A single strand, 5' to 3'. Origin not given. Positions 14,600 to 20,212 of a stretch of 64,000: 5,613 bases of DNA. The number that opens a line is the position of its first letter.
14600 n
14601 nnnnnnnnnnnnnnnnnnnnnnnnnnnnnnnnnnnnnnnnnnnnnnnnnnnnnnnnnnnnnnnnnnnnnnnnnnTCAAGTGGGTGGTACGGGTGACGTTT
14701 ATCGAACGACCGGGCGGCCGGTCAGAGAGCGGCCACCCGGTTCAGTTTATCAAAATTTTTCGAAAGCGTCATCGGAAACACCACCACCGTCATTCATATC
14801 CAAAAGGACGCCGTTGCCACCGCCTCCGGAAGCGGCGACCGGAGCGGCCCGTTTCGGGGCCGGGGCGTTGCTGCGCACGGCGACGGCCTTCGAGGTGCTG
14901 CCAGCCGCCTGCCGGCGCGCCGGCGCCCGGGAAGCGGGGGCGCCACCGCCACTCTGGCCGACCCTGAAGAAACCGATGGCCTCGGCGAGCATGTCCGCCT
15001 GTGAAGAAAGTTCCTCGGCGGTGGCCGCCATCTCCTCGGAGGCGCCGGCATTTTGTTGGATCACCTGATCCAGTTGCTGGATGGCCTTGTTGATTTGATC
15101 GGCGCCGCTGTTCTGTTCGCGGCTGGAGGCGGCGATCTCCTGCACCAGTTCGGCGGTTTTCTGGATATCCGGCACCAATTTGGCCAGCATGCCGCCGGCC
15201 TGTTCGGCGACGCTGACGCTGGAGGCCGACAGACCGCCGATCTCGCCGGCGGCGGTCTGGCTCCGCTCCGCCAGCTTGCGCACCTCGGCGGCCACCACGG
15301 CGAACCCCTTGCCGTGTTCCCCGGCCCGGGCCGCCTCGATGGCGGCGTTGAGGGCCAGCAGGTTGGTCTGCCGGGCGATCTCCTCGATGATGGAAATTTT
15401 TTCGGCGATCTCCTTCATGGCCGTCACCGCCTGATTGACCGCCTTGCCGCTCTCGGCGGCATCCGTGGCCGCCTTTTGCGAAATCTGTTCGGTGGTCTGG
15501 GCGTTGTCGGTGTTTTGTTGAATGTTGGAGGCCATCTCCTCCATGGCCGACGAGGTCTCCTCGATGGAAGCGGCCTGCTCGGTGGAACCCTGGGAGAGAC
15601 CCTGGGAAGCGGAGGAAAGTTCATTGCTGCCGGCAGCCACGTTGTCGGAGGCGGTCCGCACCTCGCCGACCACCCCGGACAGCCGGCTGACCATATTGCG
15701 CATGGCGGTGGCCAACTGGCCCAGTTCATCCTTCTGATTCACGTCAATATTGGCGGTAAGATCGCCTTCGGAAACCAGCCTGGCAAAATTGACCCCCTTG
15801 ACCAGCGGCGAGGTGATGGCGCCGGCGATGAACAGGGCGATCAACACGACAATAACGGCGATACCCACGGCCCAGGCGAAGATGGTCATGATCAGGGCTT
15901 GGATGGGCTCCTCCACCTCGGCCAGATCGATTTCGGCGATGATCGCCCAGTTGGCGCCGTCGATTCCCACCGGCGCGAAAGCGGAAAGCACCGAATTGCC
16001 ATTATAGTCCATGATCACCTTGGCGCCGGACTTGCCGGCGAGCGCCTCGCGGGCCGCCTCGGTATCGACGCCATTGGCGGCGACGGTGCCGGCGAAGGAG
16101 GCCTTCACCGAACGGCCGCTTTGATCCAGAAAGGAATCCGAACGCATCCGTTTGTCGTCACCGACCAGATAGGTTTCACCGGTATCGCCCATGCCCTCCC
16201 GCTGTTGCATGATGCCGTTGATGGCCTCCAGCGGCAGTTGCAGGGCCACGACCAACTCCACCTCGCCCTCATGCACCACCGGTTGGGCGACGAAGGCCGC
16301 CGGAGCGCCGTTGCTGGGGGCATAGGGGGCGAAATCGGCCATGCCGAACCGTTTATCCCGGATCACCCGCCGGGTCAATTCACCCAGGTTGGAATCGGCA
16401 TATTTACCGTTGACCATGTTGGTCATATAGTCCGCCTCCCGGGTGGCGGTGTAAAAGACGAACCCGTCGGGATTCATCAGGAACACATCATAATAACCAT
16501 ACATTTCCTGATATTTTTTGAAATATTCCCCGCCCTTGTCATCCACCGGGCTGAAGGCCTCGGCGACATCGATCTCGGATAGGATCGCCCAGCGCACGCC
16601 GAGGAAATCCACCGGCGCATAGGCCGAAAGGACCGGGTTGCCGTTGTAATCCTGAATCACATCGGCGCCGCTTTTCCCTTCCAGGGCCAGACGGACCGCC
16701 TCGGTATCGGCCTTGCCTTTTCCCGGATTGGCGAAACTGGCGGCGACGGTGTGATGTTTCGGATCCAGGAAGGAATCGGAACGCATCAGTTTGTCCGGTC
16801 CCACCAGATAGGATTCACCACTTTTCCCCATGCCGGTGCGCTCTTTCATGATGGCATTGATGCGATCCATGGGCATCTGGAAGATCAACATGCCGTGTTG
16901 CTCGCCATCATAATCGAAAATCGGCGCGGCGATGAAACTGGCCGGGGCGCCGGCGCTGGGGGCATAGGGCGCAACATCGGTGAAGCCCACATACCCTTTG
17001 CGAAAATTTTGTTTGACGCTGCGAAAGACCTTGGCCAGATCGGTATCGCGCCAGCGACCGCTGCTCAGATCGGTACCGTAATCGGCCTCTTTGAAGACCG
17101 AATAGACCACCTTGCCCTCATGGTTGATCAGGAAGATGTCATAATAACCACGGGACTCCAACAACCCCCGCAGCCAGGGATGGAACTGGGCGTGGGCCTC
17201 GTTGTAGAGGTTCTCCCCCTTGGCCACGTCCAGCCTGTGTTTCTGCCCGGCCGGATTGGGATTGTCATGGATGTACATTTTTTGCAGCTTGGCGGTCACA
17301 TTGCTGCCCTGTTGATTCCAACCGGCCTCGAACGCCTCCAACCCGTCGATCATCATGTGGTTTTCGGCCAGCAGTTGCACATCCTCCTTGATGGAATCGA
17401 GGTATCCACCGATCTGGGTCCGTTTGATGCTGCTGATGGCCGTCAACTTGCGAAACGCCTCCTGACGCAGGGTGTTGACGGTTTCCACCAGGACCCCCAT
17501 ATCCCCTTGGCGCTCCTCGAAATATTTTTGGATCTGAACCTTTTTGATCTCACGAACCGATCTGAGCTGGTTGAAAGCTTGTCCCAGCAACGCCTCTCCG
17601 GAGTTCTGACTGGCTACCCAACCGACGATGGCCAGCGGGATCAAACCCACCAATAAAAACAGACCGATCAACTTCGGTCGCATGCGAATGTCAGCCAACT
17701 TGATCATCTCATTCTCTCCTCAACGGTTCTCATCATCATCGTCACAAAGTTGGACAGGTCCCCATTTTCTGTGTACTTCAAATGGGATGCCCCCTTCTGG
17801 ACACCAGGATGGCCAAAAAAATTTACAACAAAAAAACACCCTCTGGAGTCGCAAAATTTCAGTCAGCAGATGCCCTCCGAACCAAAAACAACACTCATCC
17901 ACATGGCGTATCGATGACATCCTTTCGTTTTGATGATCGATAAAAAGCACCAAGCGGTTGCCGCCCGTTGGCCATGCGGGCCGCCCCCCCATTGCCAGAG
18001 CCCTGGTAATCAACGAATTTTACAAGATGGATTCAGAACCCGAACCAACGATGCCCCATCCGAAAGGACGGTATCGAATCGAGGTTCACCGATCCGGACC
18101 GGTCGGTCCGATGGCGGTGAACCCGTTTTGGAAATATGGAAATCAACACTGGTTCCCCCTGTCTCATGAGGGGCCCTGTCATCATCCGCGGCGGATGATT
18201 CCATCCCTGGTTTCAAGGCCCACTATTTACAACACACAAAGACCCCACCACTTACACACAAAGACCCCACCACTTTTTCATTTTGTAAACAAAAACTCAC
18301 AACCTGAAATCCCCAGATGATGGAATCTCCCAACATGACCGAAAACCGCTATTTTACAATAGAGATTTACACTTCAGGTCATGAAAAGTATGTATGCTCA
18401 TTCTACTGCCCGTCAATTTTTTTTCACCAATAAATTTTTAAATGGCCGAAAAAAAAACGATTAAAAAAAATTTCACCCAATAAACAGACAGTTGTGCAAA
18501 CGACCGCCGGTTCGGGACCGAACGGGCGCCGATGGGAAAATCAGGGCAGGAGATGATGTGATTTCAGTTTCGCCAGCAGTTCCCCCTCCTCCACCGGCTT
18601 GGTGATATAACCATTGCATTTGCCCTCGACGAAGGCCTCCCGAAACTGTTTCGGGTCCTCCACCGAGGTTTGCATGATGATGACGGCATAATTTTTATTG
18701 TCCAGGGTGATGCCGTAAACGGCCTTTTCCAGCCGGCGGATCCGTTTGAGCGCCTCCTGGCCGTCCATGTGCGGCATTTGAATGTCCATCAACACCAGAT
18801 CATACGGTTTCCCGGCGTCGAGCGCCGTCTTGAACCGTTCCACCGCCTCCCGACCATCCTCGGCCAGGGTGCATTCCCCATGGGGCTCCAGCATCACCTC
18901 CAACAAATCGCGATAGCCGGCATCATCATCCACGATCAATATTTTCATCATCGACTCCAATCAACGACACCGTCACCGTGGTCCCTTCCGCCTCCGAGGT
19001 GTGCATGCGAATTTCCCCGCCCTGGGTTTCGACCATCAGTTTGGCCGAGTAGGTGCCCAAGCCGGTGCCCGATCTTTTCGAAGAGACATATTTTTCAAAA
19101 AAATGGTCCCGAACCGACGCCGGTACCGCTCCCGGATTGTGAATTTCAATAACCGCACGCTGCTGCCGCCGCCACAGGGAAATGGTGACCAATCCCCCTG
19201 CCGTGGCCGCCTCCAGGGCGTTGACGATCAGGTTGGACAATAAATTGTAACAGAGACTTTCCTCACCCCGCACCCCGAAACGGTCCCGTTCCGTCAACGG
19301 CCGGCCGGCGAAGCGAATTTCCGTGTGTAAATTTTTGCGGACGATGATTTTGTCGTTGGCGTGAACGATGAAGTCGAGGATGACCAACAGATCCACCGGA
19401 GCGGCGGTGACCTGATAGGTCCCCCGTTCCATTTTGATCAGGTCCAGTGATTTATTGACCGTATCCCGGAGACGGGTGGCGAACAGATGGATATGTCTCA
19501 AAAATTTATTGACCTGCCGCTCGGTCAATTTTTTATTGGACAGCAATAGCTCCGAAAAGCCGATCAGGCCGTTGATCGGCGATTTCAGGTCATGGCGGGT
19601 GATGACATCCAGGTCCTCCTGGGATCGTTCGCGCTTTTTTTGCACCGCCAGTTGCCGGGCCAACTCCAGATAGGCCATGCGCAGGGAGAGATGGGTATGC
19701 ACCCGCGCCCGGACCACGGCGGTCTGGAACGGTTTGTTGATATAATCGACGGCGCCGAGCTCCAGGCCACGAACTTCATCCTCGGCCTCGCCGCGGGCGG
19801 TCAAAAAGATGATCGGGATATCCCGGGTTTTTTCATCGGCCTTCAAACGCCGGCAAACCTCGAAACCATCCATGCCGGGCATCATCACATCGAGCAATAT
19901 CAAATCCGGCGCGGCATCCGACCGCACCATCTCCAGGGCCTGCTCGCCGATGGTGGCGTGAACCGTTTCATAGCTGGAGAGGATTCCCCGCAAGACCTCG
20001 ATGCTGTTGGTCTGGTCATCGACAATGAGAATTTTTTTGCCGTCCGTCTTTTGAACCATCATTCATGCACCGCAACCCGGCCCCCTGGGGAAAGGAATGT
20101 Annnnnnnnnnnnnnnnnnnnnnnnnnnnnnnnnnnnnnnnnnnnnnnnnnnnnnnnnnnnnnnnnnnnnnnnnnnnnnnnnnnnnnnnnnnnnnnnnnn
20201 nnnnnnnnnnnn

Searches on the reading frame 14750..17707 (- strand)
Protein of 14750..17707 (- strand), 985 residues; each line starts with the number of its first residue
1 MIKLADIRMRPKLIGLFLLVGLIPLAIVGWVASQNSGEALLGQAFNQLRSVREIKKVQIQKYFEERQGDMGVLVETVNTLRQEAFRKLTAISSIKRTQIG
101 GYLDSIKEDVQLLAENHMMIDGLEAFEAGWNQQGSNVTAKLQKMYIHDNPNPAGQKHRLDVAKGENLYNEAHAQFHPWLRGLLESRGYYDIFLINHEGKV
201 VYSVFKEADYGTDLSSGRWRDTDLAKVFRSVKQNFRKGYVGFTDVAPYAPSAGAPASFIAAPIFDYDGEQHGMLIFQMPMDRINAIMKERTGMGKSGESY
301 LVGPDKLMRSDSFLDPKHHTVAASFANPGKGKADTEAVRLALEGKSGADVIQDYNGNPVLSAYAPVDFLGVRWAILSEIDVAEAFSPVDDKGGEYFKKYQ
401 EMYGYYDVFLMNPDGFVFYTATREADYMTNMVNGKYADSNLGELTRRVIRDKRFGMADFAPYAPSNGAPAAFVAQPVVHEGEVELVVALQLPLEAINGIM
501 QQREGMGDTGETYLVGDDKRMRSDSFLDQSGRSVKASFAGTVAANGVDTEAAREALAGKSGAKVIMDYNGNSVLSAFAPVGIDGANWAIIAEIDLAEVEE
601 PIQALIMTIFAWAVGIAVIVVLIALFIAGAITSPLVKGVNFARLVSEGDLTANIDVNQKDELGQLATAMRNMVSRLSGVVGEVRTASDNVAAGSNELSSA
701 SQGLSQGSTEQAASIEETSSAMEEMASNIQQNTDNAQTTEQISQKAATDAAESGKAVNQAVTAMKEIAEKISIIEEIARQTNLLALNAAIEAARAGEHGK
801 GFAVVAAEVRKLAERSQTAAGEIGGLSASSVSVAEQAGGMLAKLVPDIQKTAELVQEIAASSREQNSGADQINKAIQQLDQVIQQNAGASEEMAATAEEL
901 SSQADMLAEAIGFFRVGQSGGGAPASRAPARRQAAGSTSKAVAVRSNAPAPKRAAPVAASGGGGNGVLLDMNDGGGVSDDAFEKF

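Call 21: search_protein_families(library=pfam, proteins=[window:14750-17707:-], max_evalue=0.001)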
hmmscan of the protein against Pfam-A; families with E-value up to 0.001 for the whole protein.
window:14750-17707:- (985 aa): 3 families
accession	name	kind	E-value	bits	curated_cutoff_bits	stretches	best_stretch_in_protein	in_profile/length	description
PF00015.26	MCPsignal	-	1.1e-34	120.1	34.6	1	742-882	3-171/172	Methyl-accepting chemotaxis protein (MCP) signalling domain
PF02743.24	dCache_1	-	1.9e-29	103.3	45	2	86-377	9-239/240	Cache domain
PF00672.30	HAMP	-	2.2e-07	31.5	25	1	641-677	16-52/53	HAMP domain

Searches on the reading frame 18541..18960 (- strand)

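Call 21: search_protein_families(library=pfam, proteins=[window:18541-18960:-], max_evalue=0.001)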
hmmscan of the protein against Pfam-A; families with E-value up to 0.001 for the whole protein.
window:18541-18960:- (139 aa): 1 family
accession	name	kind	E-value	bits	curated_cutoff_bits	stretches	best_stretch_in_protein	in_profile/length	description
PF00072.30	Response_reg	-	4e-20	72.5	30.2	1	7-132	1-110/111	Response regulator receiver domain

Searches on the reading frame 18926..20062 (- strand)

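Call 21: search_protein_families(library=pfam, proteins=[window:18926-20062:-], max_evalue=0.001)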
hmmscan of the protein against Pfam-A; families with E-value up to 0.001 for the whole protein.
window:18926-20062:- (378 aa): 4 families
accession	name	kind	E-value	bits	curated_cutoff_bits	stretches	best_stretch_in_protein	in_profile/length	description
PF00072.30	Response_reg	-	6.5e-27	94.3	30.2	1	11-121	1-110/111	Response regulator receiver domain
PF02518.31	HATPase_c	-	2.8e-15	57.2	26.4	1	268-367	3-107/111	Histidine kinase-, DNA gyrase B-, and HSP90-like ATPase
PF00512.31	HisKA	-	1.6e-06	28.5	26.9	1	156-214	10-66/66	His Kinase A (phospho-acceptor) domain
PF14501.12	HATPase_c_5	-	0.00017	21.9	22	1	273-358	8-93/102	GHKL domain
